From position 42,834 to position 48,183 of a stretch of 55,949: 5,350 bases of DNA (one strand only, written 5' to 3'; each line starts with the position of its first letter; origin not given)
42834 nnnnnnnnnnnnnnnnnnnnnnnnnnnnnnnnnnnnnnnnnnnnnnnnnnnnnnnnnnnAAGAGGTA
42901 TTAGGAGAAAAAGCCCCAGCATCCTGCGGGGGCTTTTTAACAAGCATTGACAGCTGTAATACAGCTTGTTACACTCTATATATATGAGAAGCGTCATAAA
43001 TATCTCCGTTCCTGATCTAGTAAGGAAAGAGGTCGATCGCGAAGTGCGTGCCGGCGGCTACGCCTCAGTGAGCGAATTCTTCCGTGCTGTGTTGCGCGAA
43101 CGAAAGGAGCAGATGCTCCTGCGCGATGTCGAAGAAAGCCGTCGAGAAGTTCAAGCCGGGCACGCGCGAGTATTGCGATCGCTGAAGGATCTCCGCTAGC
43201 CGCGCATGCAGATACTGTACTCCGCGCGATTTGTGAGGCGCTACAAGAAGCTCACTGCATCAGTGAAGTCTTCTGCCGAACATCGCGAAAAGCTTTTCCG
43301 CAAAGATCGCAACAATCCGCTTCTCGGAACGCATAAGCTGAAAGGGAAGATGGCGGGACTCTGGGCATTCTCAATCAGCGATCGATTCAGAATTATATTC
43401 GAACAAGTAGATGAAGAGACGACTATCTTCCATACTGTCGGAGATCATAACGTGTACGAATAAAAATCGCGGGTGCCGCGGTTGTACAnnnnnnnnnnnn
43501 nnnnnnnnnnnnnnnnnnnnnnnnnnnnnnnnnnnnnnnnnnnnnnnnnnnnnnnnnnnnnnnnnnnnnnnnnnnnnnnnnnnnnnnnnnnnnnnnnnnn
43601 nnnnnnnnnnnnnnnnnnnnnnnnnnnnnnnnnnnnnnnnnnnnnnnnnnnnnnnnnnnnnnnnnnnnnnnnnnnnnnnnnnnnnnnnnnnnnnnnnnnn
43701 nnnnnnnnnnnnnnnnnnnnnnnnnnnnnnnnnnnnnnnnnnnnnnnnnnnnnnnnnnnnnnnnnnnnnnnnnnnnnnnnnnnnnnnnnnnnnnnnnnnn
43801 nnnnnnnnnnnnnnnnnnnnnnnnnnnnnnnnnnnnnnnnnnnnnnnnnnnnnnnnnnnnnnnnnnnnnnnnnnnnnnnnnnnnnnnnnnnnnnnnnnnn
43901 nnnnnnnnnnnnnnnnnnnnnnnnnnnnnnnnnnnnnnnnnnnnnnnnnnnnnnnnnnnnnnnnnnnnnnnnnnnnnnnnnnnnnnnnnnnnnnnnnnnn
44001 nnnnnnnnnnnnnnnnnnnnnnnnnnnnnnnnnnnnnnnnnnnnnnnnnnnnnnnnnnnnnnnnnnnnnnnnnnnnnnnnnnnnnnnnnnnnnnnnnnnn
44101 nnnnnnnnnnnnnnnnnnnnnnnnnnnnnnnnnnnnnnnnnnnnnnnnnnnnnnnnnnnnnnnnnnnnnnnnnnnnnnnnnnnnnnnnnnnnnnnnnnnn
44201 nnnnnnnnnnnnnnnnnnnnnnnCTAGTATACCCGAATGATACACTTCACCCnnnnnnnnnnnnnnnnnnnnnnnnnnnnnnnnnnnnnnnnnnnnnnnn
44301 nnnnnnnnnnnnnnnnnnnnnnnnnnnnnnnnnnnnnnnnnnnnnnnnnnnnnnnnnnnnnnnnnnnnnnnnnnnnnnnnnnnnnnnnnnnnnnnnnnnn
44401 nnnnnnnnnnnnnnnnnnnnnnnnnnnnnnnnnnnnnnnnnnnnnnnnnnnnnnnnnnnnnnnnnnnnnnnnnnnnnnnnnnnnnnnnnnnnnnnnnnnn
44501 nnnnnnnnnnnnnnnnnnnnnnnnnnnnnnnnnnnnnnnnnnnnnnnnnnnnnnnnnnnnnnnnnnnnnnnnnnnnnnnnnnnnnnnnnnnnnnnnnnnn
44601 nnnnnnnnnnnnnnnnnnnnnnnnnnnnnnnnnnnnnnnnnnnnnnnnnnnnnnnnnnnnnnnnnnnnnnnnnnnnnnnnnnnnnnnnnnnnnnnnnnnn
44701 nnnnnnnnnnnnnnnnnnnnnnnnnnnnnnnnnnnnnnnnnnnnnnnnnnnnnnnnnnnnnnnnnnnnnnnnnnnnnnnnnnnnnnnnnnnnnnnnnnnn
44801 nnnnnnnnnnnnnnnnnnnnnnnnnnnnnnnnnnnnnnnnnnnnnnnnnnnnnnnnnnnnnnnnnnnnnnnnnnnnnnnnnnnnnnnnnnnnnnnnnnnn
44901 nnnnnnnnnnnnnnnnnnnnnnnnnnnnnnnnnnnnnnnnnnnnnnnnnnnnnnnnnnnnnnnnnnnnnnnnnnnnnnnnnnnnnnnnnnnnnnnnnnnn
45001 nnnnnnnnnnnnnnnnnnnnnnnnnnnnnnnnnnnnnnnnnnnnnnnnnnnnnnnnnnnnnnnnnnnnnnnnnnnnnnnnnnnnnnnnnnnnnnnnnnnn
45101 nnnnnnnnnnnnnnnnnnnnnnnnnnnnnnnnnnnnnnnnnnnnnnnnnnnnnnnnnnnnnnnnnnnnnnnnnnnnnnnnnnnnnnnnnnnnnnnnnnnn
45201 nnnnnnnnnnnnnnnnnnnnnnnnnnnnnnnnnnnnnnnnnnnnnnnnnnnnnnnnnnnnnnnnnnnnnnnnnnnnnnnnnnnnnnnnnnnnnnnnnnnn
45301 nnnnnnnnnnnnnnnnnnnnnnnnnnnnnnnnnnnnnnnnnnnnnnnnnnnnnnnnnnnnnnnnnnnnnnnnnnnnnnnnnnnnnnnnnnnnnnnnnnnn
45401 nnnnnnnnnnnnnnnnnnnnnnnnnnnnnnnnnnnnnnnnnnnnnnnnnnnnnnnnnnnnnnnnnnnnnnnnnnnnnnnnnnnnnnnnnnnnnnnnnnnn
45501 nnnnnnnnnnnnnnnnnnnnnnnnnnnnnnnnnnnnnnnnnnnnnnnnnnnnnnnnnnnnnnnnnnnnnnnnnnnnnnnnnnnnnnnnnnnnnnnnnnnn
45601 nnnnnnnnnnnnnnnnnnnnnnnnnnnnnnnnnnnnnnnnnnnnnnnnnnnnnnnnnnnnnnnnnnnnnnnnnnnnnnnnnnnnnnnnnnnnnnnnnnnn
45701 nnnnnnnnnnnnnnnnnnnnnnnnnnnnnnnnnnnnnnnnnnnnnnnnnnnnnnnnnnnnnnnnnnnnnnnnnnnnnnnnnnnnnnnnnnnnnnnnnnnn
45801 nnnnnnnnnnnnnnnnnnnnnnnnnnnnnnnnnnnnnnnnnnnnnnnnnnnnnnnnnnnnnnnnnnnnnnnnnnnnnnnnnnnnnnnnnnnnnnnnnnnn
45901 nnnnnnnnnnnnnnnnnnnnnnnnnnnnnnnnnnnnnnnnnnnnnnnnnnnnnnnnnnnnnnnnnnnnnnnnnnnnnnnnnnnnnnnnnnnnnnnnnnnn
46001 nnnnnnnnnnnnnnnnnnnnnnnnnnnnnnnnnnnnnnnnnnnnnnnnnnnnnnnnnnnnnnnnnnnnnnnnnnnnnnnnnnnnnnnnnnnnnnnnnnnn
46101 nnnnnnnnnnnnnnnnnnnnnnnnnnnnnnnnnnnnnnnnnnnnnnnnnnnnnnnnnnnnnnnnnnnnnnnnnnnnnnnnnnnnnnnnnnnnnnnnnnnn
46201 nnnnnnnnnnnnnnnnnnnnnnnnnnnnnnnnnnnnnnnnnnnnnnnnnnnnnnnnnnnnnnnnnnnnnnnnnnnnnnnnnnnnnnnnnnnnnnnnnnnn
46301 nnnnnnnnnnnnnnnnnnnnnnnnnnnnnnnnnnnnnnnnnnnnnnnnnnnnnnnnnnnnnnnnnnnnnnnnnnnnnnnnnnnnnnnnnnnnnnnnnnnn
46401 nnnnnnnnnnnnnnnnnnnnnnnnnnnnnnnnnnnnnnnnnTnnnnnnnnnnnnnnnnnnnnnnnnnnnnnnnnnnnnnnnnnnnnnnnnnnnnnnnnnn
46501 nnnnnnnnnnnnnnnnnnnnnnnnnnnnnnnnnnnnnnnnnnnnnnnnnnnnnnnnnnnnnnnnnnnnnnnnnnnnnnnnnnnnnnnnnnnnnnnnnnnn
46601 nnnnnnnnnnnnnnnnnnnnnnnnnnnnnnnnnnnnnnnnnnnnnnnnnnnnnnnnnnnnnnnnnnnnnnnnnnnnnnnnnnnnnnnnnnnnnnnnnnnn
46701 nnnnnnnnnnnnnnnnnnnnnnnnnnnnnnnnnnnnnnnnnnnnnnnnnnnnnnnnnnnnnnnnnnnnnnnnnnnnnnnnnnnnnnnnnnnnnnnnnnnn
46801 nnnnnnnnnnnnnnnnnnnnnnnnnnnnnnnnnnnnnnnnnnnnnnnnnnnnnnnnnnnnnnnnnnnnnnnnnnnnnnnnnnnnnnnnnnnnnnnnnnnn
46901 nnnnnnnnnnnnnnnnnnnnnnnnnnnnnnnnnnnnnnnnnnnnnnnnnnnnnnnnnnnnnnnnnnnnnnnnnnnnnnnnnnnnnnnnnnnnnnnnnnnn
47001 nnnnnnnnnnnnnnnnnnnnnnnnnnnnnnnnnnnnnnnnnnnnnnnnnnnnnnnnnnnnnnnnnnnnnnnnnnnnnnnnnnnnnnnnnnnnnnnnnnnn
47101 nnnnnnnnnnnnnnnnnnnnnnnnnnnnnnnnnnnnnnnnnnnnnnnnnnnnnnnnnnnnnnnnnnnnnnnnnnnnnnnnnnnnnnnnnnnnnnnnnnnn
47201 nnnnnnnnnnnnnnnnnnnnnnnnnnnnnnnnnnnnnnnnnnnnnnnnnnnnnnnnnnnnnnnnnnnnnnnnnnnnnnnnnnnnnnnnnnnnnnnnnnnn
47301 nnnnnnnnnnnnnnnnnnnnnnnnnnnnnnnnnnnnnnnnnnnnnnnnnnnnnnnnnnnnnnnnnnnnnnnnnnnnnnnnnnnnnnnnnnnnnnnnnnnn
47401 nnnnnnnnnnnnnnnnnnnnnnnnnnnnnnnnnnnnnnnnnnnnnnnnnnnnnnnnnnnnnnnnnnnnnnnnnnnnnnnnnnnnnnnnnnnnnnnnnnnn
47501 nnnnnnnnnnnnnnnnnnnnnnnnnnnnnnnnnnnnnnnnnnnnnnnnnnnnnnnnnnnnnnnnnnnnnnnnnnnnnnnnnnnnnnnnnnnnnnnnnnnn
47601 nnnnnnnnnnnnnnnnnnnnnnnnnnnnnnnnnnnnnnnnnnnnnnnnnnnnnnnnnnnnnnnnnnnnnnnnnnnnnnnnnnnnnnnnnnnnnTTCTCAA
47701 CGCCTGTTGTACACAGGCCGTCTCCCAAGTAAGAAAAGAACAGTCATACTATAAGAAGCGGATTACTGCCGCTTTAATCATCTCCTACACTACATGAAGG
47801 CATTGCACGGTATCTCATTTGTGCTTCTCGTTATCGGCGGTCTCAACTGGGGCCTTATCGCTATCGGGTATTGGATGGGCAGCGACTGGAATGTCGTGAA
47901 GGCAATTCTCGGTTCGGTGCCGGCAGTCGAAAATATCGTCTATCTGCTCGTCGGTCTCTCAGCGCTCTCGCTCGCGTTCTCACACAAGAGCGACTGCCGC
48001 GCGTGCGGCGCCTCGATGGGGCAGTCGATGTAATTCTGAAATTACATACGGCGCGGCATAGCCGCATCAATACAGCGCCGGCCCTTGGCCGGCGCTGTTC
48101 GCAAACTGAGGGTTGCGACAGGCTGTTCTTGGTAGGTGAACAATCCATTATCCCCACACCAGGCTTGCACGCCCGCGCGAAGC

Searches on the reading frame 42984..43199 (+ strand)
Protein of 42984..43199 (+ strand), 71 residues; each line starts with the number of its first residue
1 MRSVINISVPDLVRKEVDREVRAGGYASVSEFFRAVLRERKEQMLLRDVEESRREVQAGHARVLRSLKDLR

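Call 46: search_protein_families(library=pfam, proteins=[window:42984-43199:+], max_evalue=0.001)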
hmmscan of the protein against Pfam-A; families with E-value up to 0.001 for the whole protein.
window:42984-43199:+ (71 aa): 1 family
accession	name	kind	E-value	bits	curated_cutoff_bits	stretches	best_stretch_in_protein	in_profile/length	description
PF01402.27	RHH_1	-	2.2e-06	27.9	20.5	1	5-43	2-39/39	Ribbon-helix-helix protein, copG family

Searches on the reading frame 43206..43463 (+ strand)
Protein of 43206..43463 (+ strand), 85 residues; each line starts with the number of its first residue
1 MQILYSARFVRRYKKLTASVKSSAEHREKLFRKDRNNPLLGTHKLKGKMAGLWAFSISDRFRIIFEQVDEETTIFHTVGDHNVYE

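Call 46: search_protein_families(library=pfam, proteins=[window:43206-43463:+], max_evalue=0.001)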
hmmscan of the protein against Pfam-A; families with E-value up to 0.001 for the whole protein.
window:43206-43463:+ (85 aa): 1 family
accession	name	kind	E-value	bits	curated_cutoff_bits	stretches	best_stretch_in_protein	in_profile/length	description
PF15738.11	YafQ_toxin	-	0.00031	21.4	30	1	2-82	2-84/88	Bacterial toxin of type II toxin-antitoxin system, YafQ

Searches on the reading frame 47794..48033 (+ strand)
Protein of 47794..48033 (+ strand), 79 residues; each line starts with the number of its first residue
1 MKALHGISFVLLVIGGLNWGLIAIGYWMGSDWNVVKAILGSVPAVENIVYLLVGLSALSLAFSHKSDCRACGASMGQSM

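Call 12: search_protein_families(library=pfam, proteins=[window:47794-48033:+], max_evalue=0.01)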
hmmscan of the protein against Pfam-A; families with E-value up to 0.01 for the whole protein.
window:47794-48033:+ (79 aa): 1 family
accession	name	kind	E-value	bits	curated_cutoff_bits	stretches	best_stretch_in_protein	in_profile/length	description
PF04070.17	DUF378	-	1.8e-13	50.6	25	1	2-60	1-55/60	Domain of unknown function (DUF378)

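Call 53: find_encoding_contigs(protein=window:47794-48033:+, flank=10000, max_places=10)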
Protein window:47794-48033:+ (79 aa): 3 contigs read that carry it; 3 places shown.
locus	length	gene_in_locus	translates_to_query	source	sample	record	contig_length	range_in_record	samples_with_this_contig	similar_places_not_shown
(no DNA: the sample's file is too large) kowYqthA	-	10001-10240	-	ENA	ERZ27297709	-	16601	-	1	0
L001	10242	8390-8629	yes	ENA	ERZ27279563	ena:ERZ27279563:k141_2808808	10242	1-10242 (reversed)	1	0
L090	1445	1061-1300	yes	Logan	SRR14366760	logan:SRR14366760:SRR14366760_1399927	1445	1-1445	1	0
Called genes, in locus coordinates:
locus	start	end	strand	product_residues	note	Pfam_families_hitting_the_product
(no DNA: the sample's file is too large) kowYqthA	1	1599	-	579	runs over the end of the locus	PF00496:SBP_bac_5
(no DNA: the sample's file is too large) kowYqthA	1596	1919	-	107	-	PF03840:SecG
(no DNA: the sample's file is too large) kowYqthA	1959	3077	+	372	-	PF01966:HD (faint)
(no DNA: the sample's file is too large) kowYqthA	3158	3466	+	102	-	PF00166:Cpn10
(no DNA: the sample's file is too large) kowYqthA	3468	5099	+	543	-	PF00118:Cpn60_TCP1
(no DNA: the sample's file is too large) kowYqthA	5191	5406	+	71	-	PF01402:RHH_1 (weak)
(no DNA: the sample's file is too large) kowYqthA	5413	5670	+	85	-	-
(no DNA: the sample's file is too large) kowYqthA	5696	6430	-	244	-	PF00300:His_Phos_1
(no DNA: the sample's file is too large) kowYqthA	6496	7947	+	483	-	PF25954:Beta-barrel_RND_2, PF25990:Beta-barrel_YknX (weak), PF25989:YknX_C (weak)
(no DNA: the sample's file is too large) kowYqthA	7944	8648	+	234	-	PF00005:ABC_tran, PF02463:SMC_N (faint), PF13304:AAA_21 (weak)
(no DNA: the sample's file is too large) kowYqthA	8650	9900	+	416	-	PF12704:MacB_PCD, PF02687:FtsX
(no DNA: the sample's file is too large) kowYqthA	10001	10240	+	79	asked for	PF04070:DUF378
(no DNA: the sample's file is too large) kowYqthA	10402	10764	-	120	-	PF01934:HepT-like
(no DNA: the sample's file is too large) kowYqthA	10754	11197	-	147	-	PF01909:NTP_transf_2, PF18765:Polbeta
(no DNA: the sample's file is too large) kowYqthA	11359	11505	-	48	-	?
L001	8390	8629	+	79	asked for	PF04070:DUF378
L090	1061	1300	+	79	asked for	PF04070:DUF378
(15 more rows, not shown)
